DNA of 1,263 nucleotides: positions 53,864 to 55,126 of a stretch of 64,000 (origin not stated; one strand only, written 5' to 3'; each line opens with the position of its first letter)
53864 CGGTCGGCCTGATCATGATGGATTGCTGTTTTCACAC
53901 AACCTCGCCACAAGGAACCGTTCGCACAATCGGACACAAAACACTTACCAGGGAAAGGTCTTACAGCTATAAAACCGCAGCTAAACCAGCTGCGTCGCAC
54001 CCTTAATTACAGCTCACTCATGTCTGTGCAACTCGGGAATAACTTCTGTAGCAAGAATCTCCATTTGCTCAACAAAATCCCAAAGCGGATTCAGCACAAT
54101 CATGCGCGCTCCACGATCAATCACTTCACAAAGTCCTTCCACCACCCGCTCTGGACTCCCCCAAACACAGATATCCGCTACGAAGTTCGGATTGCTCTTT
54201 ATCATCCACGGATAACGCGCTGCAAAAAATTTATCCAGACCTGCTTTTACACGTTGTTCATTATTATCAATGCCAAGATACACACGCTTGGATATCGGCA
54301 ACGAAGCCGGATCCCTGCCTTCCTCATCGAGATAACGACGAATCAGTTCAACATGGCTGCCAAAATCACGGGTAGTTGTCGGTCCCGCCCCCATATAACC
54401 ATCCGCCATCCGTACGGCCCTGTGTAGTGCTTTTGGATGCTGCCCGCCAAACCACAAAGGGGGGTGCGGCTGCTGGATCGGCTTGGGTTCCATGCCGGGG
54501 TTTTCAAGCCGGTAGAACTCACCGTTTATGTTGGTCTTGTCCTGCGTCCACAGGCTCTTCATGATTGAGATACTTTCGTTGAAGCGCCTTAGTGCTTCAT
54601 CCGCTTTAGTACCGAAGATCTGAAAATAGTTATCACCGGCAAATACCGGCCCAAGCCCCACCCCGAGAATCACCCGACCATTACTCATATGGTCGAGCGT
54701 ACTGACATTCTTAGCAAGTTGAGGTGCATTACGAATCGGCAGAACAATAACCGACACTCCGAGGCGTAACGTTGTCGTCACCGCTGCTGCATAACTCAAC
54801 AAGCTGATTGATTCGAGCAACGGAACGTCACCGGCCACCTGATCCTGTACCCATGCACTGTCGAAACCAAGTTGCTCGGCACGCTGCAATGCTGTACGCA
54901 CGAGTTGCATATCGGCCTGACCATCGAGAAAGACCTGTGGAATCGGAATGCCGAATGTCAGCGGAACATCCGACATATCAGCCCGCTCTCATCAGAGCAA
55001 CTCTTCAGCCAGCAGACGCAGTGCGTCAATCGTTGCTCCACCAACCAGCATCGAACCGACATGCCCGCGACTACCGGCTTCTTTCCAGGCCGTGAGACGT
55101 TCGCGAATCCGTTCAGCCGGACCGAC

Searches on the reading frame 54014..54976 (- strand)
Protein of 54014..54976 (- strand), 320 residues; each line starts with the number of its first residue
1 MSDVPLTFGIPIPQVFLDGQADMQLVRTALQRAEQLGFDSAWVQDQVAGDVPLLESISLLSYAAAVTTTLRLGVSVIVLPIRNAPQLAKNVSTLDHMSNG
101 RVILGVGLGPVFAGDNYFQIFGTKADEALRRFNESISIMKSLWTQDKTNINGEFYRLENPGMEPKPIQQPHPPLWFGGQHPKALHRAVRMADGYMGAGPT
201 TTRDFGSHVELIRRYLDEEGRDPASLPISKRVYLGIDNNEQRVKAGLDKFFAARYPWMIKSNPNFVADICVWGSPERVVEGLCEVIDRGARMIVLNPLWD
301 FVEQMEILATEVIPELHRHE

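Call 42: search_protein_families(library=pfam, proteins=[window:54014-54976:-], max_evalue=0.001)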
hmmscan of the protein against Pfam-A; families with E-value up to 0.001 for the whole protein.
window:54014-54976:- (320 aa): 1 family
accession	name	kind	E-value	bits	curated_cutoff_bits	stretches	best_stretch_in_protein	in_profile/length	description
PF00296.26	Bac_luciferase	-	8.5e-53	180.2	27.9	1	23-291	22-313/314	Luciferase-like monooxygenase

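Call 81: search_protein_families(library=ncbifam, proteins=[window:54014-54976:-], max_evalue=1e-10)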
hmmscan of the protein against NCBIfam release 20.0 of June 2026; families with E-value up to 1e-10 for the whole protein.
window:54014-54976:- (320 aa): 26 families (the best 25 are shown)
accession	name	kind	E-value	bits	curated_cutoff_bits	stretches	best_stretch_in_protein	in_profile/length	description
TIGR03619.1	F420_Rv2161c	subfamily_domain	2.4e-48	164.9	166.9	1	32-231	6-217/247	TIGR03619 family F420-dependent LLM class oxidoreductase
TIGR03560.1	F420_Rv1855c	subfamily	3.4e-35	121.9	231.4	1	15-227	4-223/227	TIGR03560 family F420-dependent LLM class oxidoreductase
TIGR04021.1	LLM_DMSO2_sfnG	equivalog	3e-27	95.9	382.95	1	26-222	30-227/350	dimethylsulfone monooxygenase SfnG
TIGR03571.1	lucif_BA3436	subfamily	2.6e-25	89.3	303.9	1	5-241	10-246/304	TIGR03571 family LLM class oxidoreductase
NF002619.0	PRK02271.1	equivalog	3e-25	89.2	276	1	22-244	12-223/329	5,10-methylenetetrahydromethanopterin reductase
TIGR03555.1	F420_mer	equivalog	4.5e-24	85.4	348.7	1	27-245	15-223/325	5,10-methylenetetrahydromethanopterin reductase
TIGR03621.1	F420_MSMEG_2516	subfamily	2.5e-22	79.4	213.15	1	21-203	11-182/295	TIGR03621 family F420-dependent LLM class oxidoreductase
TIGR03854.1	F420_MSMEG_3544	hypoth_equivalog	9.1e-22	77.7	295.6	1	30-221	19-203/290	TIGR03854 family LLM class F420-dependent oxidoreductase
TIGR03559.1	F420_Rv3520c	subfamily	7.8e-21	74.5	335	1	21-270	10-262/325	LLM class F420-dependent oxidoreductase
TIGR03564.1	F420_MSMEG_4879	subfamily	1e-18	67.9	234.25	1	29-293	4-263/265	TIGR03564 family F420-dependent LLM class oxidoreductase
TIGR03617.1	F420_MSMEG_2256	subfamily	3.3e-18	65.7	278.15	1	32-245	3-214/318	TIGR03617 family F420-dependent LLM class oxidoreductase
TIGR04024.1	F420_NP1902A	hypoth_equivalog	6.1e-18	64.6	345.4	1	19-222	10-203/330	TIGR04024 family LLM class F420-dependent oxidoreductase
TIGR03857.1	F420_MSMEG_2249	hypoth_equivalog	9.8e-18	64.4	218.4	1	25-242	16-222/329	TIGR03857 family LLM class F420-dependent oxidoreductase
TIGR04027.1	LLM_KPN_01858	hypoth_equivalog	1.3e-17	63.8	412.9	1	23-149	19-144/326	putative FMN-dependent luciferase-like monooxygenase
TIGR03856.1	F420_MSMEG_2906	subfamily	3e-17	63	243.7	1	18-250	10-227/249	LLM class F420-dependent oxidoreductase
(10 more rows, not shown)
